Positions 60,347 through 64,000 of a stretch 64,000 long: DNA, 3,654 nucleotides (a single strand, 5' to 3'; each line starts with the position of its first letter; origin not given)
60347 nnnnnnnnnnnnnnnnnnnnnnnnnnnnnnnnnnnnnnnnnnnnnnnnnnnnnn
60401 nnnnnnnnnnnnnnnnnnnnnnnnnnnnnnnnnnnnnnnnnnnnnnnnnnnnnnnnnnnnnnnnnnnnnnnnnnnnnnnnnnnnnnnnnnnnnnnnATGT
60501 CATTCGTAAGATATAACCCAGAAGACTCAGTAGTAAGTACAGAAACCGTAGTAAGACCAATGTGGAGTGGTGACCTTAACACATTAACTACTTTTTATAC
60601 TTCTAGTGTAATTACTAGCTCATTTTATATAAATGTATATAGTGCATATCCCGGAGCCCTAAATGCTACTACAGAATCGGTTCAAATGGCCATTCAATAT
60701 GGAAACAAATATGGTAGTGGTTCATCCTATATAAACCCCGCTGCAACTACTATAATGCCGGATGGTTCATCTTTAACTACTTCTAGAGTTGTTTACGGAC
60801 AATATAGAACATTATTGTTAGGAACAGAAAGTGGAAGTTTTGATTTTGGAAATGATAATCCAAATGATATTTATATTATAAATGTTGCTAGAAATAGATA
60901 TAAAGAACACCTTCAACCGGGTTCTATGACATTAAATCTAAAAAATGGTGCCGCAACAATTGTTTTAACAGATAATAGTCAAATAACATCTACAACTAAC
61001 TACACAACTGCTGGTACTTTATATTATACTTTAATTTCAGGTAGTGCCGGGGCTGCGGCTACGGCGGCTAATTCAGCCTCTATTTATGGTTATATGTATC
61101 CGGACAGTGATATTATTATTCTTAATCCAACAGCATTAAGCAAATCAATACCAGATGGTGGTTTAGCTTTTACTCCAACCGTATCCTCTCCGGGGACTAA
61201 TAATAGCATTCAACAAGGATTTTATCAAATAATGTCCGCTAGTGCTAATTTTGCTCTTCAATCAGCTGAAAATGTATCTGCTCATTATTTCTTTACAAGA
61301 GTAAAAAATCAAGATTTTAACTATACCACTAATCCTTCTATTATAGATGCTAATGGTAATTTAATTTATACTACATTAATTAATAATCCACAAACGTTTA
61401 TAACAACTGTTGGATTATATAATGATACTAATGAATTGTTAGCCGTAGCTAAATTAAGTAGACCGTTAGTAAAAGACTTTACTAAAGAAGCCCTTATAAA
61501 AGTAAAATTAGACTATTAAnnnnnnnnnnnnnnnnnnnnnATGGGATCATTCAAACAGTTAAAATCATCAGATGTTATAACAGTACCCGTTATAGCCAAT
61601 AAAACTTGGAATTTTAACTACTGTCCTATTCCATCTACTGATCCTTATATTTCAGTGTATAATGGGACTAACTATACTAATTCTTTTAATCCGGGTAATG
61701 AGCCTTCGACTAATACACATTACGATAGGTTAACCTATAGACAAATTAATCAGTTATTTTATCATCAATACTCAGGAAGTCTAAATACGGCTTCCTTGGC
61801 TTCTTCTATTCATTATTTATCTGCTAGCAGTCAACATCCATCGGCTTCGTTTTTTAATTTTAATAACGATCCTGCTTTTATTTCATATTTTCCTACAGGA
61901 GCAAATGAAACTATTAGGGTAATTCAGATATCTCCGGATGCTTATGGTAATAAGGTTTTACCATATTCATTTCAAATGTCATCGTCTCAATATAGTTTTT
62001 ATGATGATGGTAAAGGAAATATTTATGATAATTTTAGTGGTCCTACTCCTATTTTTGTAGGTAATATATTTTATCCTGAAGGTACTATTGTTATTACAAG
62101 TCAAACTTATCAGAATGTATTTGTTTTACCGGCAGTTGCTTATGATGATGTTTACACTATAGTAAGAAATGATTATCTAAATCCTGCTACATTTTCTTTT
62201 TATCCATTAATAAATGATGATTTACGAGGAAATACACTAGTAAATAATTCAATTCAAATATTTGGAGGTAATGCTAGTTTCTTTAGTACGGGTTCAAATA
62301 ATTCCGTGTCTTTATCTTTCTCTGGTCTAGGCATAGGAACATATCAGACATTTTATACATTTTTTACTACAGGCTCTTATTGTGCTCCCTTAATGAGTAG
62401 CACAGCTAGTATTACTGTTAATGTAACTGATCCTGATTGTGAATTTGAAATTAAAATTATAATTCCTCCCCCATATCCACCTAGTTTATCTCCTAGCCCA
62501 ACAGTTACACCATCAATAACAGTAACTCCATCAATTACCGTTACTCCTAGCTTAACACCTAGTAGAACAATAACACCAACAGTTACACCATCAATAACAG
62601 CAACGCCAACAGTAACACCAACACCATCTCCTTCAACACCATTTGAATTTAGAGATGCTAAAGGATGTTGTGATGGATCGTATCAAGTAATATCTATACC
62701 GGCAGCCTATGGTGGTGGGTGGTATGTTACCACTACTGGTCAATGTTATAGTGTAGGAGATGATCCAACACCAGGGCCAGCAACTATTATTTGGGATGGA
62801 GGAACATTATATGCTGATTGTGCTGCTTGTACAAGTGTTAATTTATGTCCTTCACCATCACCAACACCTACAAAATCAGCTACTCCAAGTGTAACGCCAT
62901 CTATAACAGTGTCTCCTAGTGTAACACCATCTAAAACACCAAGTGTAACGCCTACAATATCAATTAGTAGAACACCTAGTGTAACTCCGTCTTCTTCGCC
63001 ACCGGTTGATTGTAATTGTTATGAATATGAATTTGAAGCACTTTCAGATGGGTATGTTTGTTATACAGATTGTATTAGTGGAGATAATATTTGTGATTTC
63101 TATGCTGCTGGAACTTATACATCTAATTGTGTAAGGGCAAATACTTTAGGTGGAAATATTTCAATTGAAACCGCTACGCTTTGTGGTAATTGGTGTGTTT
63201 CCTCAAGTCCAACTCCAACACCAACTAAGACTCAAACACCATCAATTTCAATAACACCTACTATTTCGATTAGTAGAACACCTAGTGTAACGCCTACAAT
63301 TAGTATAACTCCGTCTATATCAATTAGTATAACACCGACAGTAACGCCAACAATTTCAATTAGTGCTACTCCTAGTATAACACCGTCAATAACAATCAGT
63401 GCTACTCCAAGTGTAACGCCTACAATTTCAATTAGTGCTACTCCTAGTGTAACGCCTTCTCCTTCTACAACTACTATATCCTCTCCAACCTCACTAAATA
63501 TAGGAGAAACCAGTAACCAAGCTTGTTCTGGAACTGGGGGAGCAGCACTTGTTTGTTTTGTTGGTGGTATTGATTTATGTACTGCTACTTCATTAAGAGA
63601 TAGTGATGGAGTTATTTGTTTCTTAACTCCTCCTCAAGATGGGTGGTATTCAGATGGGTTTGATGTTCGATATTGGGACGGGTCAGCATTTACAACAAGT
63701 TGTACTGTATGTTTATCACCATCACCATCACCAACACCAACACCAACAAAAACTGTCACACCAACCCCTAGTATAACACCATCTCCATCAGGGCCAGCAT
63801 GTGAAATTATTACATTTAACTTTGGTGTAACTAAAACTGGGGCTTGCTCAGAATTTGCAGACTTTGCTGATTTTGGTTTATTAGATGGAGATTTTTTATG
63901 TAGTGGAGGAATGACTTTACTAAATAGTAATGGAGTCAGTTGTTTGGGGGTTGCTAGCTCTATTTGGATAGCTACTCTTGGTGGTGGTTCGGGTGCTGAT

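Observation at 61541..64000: Unlisted ORF of more than 820 codons: a modular adhesin with four Cys-rich domains separated by PT/TPS linkers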

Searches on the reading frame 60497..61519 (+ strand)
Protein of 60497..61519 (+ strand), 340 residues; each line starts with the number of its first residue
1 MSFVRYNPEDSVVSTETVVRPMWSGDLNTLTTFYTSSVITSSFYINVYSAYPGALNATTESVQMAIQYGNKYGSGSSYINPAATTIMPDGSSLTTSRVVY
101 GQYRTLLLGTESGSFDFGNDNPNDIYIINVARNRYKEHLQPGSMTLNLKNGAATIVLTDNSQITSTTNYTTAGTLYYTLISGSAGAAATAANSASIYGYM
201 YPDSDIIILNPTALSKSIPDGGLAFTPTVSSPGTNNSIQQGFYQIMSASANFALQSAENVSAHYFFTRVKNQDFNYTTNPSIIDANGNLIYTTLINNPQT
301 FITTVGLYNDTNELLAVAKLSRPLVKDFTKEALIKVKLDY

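Call 7: search_protein_families(library=phrogs, proteins=[window:60497-61519:+], max_evalue=0.01)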
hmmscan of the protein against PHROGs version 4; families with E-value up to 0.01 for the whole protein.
window:60497-61519:+ (340 aa): 0 families

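Call 8: search_protein_families(library=pfam, proteins=[window:60497-61519:+], max_evalue=0.01)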
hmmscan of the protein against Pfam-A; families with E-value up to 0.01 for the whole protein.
window:60497-61519:+ (340 aa): 0 families

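Call 14: find_encoding_contigs(protein=window:60497-61519:+, flank=10000, max_places=6)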
Protein window:60497-61519:+ (340 aa): 1 contig read that carries it; 1 place shown.
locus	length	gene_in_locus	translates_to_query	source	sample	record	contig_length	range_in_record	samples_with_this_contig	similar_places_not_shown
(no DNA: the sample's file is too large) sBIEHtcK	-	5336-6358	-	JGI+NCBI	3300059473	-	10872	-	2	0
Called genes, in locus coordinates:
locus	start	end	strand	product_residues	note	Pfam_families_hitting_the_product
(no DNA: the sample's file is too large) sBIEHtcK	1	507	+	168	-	?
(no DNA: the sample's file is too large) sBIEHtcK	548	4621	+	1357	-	-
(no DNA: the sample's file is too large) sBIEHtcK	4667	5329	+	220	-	-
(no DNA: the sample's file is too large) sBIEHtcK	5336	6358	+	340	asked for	-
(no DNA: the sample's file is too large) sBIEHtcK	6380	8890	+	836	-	-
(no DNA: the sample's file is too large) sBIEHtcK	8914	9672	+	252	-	-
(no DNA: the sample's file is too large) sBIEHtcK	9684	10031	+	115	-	-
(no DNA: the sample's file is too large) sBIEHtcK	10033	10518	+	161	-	-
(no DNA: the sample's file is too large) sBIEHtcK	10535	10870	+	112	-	?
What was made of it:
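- Checked: A JGI contig with the identical 340-aa neighbour and the same spacing calls an 836-aa product (call 14).
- Tried and rejected: find_encoding_contigs: it found the source-like JGI contig but returned no DNA (call 14).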

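Call 68: search_protein_families(library=ncbifam, proteins=[window:60497-61516:+], max_evalue=0.1)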
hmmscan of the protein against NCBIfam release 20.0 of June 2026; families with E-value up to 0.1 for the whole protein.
window:60497-61516:+ (340 aa): 0 families

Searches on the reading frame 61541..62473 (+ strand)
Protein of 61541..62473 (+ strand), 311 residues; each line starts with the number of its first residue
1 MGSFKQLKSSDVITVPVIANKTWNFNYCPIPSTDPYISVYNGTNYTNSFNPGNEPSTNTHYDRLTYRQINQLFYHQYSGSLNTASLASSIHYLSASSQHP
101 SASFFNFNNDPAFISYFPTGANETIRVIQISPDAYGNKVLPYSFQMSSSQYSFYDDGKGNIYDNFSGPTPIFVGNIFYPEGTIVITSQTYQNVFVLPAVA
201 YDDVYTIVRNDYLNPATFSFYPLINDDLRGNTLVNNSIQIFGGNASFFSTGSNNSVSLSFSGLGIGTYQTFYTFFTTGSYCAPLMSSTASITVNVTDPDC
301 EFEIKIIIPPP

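Call 34: search_solved_structures(query=A2, max_evalue=1)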
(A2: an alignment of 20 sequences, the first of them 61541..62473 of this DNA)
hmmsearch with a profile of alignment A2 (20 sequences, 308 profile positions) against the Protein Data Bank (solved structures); distinct sequences matched with E-value up to 1: 0.

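Call 43: predict_structure(alignment_id=A2)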
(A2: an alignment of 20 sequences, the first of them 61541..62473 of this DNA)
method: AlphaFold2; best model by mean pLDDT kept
length: 311 residues; sequences in the alignment: 20
mean_pLDDT: 63.4   pTM: 0.51
mean pLDDT of the five models: 63.4, 62.8, 62.7, 62.5, 59.5
residues with pLDDT >= 90: 27; 70-90: 123; 50-70: 60; < 50: 101
segments of 3 or more residues with pLDDT < 50: 1-29, 55-116, 301-305, 309-311
pLDDT, mean of each block of 10 residues (from residue 1): 33 27 38 62 59 50 39 31 32 31 35 49 72 63 74 79 82 77 79 74 87 82 82 88 90 85 82 80 80 81 47 49
secondary structure, 60 per line:
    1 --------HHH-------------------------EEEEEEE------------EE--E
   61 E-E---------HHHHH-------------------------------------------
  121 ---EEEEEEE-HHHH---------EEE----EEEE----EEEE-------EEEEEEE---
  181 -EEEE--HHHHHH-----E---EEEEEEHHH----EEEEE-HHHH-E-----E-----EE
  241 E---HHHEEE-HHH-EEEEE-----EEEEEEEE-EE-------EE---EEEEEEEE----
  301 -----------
elements in order: E37-43 H73-77 E124-130 H132-135 E145-147 E152-155 E160-163 E171-177 E182-185 H188-193 E203-208 E216-220 H222-225 E239-241 E248-250 E256-260 E266-273 E289-296
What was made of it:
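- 61541..62131 (+): Conserved N-terminal anchor region (aa 1-197), containing the invariant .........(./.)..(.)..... motif. It is presumed to dock on the baseplate. The AF2 model is poor for aa 1-116 (call 43).
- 62132..62440 (+): Cadherin-like / Ig-like beta-sandwich (about aa 198-300) with a PLINDD motif. AF2 pLDDT about 80-90 here, seven strands (call 43).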

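Call 62: find_related_loci(query=A2, collection=viral_contigs, flank=8000)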
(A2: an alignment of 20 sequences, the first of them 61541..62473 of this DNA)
Query A2 (311 aa) in viral_contigs; peptide patterns used: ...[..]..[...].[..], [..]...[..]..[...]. (x = any residue, [..] = any of these).
600 stretches matched a pattern (row limit reached: there are more); 340 encode a relative of the query (tblastn E <= 1e-3); the best 80 are kept; 80 distinct loci.
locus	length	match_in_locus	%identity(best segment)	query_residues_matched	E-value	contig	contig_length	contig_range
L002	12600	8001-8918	87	1-306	0e+0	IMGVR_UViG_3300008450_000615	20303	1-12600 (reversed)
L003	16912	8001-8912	90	1-304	0e+0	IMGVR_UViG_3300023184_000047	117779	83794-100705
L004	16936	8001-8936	76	1-311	2e-159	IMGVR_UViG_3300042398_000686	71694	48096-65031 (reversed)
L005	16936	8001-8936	76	1-311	2e-159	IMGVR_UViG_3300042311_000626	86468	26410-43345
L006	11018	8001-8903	68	1-306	3e-131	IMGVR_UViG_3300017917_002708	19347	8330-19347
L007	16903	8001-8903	68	1-306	8e-130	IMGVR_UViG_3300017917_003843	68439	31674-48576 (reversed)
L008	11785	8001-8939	63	1-311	3e-129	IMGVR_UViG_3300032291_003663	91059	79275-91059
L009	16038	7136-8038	64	1-306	2e-118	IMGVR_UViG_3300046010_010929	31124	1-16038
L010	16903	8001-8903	63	1-306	2e-118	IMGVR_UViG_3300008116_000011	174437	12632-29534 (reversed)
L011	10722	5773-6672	47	1-307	9e-76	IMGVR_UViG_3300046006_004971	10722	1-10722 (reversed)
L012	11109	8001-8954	45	1-302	1e-75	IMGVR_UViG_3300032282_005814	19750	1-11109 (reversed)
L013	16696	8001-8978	45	1-309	8e-74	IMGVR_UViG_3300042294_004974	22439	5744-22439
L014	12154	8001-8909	44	1-304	8e-71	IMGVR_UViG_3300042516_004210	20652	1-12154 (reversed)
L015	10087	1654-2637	41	1-306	1e-68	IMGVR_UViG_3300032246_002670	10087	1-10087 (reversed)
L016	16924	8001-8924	43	1-310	2e-68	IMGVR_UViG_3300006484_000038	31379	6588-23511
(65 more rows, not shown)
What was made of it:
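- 61541..62131 (+): Conserved in >=340 IMG/VR loci (call 62).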

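Call 67: search_protein_families(library=pfam, proteins=[window:61541-62473:+], max_evalue=10)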
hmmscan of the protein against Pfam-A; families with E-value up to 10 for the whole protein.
window:61541-62473:+ (311 aa): 0 families

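Call 75: search_dna_similar(query=window:61541-62473:+, collection=phages, mode=protein, max_evalue=0.01, max_rows=20)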
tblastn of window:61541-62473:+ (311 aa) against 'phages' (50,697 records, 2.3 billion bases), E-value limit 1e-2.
No match.

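Call 79: find_related_loci(query=A2, collection=genome_contigs, flank=6000)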
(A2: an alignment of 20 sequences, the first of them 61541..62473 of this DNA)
Query A2 (311 aa) in genome_contigs; peptide patterns used: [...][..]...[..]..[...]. (x = any residue, [..] = any of these).
34 stretches matched a pattern; 2 encode a relative of the query (tblastn E <= 1e-3); 2 distinct loci.
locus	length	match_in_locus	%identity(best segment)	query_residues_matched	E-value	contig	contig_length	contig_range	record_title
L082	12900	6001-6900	35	1-306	1e-47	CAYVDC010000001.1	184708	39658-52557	MAG TPA_asm: uncultured Candidatus Saccharibacteria bacterium isolate SRP170004_co1_265 genome assembly, contig: NODE_72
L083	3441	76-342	28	92-187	1e-7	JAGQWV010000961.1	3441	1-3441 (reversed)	MAG: Saprospiraceae bacterium isolate HKST-UBA22 2009_492916, whole genome shotgun sequence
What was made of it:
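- The anchor is almost absent from 185,579 cellular species genomes (2 hits, call 79).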

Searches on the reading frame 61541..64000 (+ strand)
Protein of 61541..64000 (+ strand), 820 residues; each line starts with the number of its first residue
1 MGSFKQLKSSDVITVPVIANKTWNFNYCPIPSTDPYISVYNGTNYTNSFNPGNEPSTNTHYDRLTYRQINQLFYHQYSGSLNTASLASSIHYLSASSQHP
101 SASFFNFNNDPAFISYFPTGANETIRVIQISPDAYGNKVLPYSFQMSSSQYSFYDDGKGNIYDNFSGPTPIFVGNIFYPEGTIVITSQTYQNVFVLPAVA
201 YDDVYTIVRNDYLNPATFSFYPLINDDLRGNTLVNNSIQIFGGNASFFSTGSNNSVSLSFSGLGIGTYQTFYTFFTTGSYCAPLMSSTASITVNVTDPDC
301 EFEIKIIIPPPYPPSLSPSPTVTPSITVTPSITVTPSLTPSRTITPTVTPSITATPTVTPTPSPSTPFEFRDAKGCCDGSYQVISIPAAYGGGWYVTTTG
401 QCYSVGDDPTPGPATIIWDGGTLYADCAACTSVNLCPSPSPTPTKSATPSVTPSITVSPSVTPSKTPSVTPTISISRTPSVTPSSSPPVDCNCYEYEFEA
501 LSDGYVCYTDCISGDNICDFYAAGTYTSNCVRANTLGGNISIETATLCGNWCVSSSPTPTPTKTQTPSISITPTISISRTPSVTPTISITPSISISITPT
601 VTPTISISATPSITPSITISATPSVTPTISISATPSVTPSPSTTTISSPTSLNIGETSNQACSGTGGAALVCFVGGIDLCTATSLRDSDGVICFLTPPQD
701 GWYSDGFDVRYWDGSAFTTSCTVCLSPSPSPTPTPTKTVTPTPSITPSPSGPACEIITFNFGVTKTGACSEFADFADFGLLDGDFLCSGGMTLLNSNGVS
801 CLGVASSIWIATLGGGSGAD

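Call 7: search_protein_families(library=phrogs, proteins=[window:61541-64000:+], max_evalue=0.01)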
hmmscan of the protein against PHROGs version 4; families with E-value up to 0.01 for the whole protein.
window:61541-64000:+ (820 aa): 1 family
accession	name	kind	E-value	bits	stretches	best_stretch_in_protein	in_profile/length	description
phrog_15511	-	unknown function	5.2e-11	43.3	1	429-489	204-266/511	-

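Call 8: search_protein_families(library=pfam, proteins=[window:61541-64000:+], max_evalue=0.01)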
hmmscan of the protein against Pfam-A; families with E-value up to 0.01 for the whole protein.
window:61541-64000:+ (820 aa): 1 family
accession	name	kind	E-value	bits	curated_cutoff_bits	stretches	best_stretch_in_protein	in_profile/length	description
PF10708.14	DUF2510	-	0.0044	17.2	24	0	701-720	2-25/35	Protein of unknown function (DUF2510)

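Call 9: search_dna_similar(query=window:61541-64000:+, collection=phages, mode=protein, max_rows=25)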
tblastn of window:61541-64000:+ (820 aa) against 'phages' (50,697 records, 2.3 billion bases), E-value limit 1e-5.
No match.

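Call 12: find_homologous_proteins(query=window:61541-64000:+)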
Query window:61541-64000:+ (820 aa): 454 proteins with E <= 0.001 among 8000 candidates; the best 120 are listed.
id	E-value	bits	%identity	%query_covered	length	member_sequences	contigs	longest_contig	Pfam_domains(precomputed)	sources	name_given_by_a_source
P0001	0.0e+0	1112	69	88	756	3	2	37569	-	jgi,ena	jgi:hypothetical protein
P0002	1.0e-289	982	59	99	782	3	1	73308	-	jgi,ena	jgi:hypothetical protein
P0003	3.3e-263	894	63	88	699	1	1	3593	-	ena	-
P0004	8.2e-250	850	50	99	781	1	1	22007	-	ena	-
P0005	1.7e-249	849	62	78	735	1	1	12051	-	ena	-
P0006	1.1e-243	830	93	38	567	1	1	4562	-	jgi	-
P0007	2.2e-235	802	74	59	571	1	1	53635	-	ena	-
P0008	6.8e-234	797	48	99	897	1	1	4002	-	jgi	jgi:hypothetical protein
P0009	1.6e-232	793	39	53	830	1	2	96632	-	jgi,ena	jgi:hypothetical protein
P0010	8.3e-231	787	80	53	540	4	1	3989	-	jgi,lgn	jgi:hypothetical protein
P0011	1.9e-229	782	77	57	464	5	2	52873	-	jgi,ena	jgi:hypothetical protein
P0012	1.9e-227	776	74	59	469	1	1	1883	-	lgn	-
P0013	4.2e-205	702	47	88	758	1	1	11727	-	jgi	jgi:hypothetical protein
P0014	2.0e-196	673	83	45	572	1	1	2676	-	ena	-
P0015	5.2e-193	662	71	55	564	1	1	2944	-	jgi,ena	-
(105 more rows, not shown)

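Call 68: search_protein_families(library=ncbifam, proteins=[window:61541-64000:+], max_evalue=0.1)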
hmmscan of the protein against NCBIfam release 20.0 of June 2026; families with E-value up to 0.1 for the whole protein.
window:61541-64000:+ (820 aa): 0 families

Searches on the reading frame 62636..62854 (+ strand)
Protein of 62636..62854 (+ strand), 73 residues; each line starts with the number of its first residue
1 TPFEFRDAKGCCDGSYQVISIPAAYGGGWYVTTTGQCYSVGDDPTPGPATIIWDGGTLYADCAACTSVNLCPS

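Call 67: search_protein_families(library=pfam, proteins=[window:62636-62854:+], max_evalue=10)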
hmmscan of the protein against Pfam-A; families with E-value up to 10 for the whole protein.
seq(73 aa): 0 families

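Call 74: search_dna_similar(query=window:62636-62848:+, collection=phages, mode=protein, max_evalue=0.01, max_rows=20)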
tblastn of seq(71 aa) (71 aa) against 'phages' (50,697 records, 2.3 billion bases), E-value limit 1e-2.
No match.

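Call 95: search_solved_structures(query=A6, max_evalue=10)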
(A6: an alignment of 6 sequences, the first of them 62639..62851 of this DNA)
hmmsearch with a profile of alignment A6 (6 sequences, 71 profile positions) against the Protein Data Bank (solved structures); distinct sequences matched with E-value up to 10: 8.
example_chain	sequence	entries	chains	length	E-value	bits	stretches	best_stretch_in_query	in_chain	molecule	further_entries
9q6y_C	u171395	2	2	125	0.22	14.9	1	49-60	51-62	nb139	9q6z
5da1_A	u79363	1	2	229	0.43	13.9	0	19-42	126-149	endoribonuclease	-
7e8s_I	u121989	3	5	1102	0.74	13.2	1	37-68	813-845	Trafficking protein particle complex II-specific subunit 130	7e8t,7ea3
7e2c_I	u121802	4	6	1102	0.74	13.2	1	37-68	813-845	Trafficking protein particle complex II-specific subunit 130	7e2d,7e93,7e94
7u05_B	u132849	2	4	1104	0.74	13.2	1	37-68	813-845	Trafficking protein particle complex II-specific subunit 130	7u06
5od4_A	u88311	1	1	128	0.83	13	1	33-59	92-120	Secreted in xylem 3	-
5eyi_A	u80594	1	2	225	1.8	11.9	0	17-41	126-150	Non-structural protein 11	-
1h6y_A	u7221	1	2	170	1.9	11.8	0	28-61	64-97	ENDO-1,4-BETA-XYLANASE Y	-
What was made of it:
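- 62639..62851 (+): Module M1 (aa 367-437), 6 Cys in the pattern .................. It is the proximal module family. No Pfam or PDB match (calls 67, 95).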

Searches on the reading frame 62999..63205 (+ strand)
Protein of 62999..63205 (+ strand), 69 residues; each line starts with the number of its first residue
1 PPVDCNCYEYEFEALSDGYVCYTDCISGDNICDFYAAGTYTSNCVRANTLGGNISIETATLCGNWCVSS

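Call 67: search_protein_families(library=pfam, proteins=[window:62999-63205:+], max_evalue=10)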
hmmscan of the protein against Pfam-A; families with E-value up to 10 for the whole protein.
seq(69 aa): 0 families

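Call 96: search_solved_structures(query=window:62999-63205:+, max_evalue=10)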
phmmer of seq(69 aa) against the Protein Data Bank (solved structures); distinct sequences matched with E-value up to 10: 0.
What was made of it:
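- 63002..63202 (+): Module M2 (aa 488-554), 8 Cys (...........CGNWC). A rare family. No Pfam or PDB match (calls 67, 96).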
